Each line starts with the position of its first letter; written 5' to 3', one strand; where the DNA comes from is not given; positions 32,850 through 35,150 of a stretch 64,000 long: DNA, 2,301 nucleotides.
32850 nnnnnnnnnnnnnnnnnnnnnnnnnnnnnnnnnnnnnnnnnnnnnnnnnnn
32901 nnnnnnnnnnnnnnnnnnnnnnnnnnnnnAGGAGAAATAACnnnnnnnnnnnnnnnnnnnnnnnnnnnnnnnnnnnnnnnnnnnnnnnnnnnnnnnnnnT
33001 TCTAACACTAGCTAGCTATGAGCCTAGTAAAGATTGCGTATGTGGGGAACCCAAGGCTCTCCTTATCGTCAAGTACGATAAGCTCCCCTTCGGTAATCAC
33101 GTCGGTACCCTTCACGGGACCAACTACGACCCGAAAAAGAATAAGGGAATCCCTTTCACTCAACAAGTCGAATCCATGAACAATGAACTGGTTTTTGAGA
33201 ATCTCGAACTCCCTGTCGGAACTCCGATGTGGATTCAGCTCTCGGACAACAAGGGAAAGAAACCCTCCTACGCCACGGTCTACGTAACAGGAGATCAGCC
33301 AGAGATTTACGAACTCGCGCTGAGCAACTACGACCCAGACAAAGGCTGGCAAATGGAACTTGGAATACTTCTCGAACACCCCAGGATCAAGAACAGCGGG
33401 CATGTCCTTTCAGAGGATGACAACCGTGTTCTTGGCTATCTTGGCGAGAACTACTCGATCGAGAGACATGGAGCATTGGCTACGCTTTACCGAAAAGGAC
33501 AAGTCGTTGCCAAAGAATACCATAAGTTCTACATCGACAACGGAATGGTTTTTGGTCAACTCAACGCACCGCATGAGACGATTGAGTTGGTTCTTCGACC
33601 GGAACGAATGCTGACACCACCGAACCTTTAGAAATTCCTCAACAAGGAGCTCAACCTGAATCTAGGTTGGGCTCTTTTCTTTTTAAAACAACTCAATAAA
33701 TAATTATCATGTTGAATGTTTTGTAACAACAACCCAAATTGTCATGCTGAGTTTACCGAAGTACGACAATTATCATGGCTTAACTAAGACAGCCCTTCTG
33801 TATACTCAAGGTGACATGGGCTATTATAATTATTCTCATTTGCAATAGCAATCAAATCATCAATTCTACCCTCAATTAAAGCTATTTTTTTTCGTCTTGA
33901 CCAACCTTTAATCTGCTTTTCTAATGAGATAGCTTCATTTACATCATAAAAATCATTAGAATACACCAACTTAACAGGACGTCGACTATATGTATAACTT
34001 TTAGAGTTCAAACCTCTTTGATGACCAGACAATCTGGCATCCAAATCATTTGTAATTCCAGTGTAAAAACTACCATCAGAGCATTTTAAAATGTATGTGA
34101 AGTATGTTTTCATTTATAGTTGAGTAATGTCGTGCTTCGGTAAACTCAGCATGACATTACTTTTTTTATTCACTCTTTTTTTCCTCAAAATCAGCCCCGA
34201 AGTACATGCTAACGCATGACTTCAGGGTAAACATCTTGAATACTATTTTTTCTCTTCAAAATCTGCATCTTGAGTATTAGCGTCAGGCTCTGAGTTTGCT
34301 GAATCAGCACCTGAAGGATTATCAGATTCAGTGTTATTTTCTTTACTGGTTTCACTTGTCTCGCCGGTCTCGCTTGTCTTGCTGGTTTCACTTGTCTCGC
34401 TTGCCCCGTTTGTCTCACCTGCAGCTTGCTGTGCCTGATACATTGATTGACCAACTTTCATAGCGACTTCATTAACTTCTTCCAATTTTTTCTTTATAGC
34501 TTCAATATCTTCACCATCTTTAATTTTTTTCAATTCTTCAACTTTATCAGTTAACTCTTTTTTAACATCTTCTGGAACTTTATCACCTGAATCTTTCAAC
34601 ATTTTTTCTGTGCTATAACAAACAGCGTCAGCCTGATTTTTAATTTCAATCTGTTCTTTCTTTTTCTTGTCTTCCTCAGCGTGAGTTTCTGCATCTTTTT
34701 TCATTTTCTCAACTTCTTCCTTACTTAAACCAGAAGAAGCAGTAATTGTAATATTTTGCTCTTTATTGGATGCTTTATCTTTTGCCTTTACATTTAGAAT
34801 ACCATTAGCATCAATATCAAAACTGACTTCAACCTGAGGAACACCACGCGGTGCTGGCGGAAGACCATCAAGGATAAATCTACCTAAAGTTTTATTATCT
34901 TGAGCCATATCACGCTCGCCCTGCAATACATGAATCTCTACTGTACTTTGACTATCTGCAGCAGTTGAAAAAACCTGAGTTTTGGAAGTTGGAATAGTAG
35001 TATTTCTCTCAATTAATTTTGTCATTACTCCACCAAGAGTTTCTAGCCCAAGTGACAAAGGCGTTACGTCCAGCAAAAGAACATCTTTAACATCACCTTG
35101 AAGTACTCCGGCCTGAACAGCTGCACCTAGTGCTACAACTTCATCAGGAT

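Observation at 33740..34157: GIY-YIG nuclease gene precisely bracketed by 29-bp inverted repeats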

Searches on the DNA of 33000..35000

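Call 16: search_rna_families(source=window, start=33000, end=35000, threshold=evalue, max_evalue=10, show_alignments=3)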
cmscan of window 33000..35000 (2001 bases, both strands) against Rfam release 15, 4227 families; matches with E-value up to 10: 8.
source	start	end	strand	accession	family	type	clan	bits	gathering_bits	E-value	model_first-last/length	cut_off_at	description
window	34691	34789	-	RF01871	MALAT1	Gene; lncRNA;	-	22.2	70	5.5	1-95/95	no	Metastasis associated lung adenocarcinoma transcript 1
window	34009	34085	-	RF01178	snoR77Y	Gene; snRNA; snoRNA; CD-box;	CL00057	18.8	52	3.2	1-85/85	no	Small nucleolar RNA snoR77Y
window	33643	33822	-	RF02901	AaHKsRNA41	Gene; sRNA;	-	18.5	97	0.22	1-187/187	no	Aggregatibacter sRNA 41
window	34083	34162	+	RF02589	Spy779816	Gene; sRNA;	-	18.2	67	9.9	1-88/88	no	S. pyogenes small RNA 779816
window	33812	33903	-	RF01242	snR36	Gene; snRNA; snoRNA; HACA-box;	CL00035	16.5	43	4.5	1-180/180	no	Small nucleolar RNA snR36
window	33645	33683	+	RF00489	ctRNA_p42d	Gene; antisense;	-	16.3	50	4.9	1-46/46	no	ctRNA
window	34771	34860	+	RF02150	MESTIT1_3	Gene; lncRNA;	-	14.2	60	6.6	1-99/99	no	MEST intronic transcript 1, antisense RNA conserved region 3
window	34174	34194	-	RF00180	REN-SRE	Cis-reg;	-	13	41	7.3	1-20/37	no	Renin stability regulatory element (REN-SRE)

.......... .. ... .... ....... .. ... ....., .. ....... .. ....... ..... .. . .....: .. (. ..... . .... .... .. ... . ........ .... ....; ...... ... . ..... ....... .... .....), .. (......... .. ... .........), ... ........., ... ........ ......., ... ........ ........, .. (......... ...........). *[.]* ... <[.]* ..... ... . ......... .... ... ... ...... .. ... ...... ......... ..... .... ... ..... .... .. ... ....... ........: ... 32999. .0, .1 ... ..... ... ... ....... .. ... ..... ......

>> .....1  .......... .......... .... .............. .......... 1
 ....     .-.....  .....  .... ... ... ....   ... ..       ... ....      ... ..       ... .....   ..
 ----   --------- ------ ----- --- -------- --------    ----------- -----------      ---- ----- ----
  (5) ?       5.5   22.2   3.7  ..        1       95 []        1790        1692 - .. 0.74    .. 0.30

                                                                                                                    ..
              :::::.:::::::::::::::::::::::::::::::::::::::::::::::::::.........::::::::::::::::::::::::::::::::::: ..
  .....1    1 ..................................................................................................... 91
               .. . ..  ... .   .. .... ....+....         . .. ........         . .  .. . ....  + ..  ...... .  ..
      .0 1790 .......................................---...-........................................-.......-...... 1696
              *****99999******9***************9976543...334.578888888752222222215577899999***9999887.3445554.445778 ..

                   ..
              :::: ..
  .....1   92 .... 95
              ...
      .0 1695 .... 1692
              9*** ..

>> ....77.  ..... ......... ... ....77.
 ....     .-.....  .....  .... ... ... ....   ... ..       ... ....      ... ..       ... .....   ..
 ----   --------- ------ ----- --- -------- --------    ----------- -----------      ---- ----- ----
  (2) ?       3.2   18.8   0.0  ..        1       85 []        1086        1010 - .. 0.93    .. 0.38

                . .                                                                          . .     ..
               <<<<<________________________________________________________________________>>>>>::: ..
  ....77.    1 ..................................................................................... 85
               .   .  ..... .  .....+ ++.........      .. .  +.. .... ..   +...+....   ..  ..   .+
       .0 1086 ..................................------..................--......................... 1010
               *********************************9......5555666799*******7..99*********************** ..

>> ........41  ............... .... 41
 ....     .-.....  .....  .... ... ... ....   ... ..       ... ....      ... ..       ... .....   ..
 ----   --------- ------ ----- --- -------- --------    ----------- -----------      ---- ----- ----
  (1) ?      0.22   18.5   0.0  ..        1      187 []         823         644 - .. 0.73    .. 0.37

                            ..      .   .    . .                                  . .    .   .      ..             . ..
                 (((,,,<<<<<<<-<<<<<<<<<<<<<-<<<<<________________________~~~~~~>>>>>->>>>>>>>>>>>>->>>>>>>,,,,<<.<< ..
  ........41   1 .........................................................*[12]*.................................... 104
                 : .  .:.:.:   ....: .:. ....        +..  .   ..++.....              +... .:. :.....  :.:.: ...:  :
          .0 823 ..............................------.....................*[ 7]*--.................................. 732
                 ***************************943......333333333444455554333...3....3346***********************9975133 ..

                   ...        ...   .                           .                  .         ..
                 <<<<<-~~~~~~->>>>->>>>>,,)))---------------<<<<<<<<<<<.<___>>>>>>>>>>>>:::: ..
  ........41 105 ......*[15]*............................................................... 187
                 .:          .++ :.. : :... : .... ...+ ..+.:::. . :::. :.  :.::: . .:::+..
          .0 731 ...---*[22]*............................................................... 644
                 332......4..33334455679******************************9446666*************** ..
